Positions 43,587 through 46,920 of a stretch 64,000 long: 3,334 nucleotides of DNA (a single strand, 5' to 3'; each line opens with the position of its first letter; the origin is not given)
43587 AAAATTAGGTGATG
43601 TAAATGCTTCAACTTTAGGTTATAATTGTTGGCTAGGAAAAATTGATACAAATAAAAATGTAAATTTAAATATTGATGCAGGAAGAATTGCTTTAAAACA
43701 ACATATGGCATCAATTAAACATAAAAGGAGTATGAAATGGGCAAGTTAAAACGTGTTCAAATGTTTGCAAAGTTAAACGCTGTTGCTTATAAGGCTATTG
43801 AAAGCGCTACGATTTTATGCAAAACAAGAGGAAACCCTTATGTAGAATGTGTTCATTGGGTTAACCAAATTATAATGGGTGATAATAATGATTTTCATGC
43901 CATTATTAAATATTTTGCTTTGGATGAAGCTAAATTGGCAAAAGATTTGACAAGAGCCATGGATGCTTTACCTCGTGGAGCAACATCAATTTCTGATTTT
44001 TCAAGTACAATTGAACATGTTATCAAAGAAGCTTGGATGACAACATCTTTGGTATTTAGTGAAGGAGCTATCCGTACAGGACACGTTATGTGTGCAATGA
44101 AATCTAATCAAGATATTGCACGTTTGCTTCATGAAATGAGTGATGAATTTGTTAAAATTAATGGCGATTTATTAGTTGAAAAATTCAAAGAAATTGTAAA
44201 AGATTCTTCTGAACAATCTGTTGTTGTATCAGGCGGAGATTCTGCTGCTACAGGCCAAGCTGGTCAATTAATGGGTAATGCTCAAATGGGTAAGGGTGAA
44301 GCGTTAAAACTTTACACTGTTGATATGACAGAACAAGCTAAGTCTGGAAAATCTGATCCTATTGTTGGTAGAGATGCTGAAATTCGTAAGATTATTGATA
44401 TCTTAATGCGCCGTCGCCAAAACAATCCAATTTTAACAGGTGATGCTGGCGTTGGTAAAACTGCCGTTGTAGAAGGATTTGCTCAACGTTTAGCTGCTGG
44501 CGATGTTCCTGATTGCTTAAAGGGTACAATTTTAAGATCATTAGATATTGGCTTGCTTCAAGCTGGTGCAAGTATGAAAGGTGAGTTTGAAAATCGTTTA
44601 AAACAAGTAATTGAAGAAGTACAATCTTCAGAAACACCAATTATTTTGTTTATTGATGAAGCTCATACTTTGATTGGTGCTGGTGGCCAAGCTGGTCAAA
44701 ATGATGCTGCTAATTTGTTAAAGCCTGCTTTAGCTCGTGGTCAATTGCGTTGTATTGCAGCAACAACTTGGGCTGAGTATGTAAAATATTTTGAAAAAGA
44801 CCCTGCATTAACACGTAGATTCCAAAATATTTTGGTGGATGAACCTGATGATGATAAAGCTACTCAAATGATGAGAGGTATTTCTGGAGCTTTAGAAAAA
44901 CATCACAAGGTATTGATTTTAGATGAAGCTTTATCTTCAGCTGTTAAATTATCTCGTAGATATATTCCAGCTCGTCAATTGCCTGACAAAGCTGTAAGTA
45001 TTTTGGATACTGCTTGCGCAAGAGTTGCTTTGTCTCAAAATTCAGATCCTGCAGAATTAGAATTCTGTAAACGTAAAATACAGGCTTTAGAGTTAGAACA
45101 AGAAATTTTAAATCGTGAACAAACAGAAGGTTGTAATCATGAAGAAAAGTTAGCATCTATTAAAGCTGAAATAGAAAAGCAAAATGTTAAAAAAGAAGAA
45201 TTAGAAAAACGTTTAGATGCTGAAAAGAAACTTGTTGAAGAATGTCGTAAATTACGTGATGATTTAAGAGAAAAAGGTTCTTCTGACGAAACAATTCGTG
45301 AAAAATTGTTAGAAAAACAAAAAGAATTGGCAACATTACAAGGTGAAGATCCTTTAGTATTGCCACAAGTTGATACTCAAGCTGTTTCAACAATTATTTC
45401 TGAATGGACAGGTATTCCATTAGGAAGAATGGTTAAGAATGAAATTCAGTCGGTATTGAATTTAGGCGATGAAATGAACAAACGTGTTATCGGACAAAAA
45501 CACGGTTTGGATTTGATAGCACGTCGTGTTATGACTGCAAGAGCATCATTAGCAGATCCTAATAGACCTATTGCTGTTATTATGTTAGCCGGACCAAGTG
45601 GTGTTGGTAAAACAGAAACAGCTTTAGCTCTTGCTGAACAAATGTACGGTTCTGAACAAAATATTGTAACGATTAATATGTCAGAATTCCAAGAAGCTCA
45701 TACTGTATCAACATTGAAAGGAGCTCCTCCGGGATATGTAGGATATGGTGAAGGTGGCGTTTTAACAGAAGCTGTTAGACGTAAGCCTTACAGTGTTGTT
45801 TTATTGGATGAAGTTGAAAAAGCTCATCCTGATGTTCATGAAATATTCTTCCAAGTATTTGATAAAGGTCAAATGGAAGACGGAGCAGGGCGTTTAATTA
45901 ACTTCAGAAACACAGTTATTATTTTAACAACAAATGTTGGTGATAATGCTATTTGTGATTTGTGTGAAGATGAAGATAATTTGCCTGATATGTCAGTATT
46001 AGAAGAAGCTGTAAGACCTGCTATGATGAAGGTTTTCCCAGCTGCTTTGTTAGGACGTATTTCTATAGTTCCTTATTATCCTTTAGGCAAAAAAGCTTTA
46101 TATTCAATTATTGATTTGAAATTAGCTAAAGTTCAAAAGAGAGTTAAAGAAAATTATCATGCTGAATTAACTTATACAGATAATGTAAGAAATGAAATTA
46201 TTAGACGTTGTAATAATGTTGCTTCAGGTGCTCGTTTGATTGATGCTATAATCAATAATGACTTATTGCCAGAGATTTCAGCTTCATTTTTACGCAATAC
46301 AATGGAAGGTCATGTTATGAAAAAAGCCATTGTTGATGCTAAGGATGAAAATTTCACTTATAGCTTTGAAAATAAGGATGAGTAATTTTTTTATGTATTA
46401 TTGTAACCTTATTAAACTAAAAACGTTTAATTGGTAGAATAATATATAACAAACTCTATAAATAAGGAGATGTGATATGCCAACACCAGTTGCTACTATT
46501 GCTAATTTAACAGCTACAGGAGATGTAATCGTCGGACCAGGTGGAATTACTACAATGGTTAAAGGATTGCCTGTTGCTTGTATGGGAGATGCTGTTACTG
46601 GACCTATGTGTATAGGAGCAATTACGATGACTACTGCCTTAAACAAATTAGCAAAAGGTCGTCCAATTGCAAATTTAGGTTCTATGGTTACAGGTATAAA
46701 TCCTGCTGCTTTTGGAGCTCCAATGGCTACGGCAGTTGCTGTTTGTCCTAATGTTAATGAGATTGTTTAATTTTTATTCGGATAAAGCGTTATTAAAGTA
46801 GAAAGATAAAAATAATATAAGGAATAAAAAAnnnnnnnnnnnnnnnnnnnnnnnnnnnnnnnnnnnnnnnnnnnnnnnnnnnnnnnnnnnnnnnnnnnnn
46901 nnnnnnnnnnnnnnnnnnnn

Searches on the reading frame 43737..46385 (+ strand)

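Call 16: search_protein_families(library=pfam, proteins=[window:43737-46385:+], max_evalue=0.001)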
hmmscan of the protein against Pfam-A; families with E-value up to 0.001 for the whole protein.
window:43737-46385:+ (882 aa): 22 families
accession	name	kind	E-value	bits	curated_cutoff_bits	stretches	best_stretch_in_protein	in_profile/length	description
PF07724.20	AAA_2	-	8.1e-55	185.8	27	1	610-777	1-165/166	AAA domain (Cdc48 subfamily)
PF17871.7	AAA_lid_9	-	1.3e-30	105.8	22.8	1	372-471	2-99/104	AAA lid domain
PF00004.35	AAA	-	7.2e-22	78.7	21.2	2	232-365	2-126/131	ATPase family associated with various cellular activities (AAA)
PF07728.20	AAA_5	-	1.7e-13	51.2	22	1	615-736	2-125/139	AAA domain (dynein-related subfamily)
PF10431.15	ClpB_D2-small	-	8.6e-13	48.6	21.9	1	783-857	1-74/81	C-terminal, D2-small domain, of ClpB protein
PF13191.12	AAA_16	-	1.4e-12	48.8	32.6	1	209-315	2-143/167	AAA ATPase domain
PF13401.12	AAA_22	-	2.4e-10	41.3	27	0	227-327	4-103/130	AAA domain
PF06414.18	Zeta_toxin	-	1.3e-07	31.8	22.3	1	606-655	11-58/199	Zeta toxin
PF13173.12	AAA_14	-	2.1e-07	31.5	27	0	614-696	4-74/129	AAA domain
PF01637.24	ATPase_2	-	2.3e-07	31.3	33.2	0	210-252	2-44/225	ATPase domain predominantly from Archaea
PF00158.32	Sigma54_activat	-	4.5e-07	30.1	20.2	1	613-729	23-139/168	Sigma-54 interaction domain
PF05621.17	TniB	-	1.5e-06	28.3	22.4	0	276-366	96-183/189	Bacterial TniB protein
PF20720.3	nSTAND3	-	2.6e-06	27.7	27.2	0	614-655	19-58/155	Novel STAND NTPase 3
PF12775.13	AAA_7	-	3.5e-06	27.1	25.8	0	615-657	36-78/181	P-loop containing dynein motor region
PF13238.12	AAA_18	-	1.7e-05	25.7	29.4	0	615-653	1-34/128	AAA domain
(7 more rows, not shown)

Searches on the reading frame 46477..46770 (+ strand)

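Call 69: search_protein_families(library=ncbifam, proteins=[window:46477-46770:+], max_evalue=0.1)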
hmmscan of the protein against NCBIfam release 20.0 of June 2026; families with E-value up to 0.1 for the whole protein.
window:46477-46770:+ (97 aa): 0 families

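Call 71: search_protein_families(library=pfam, proteins=[window:46477-46770:+], max_evalue=0.1)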
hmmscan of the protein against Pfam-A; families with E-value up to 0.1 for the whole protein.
window:46477-46770:+ (97 aa): 1 family
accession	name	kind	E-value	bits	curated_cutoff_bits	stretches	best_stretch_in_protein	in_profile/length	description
PF05488.18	PAAR_motif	-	3.4e-05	24.4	27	1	14-71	8-62/70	PAAR motif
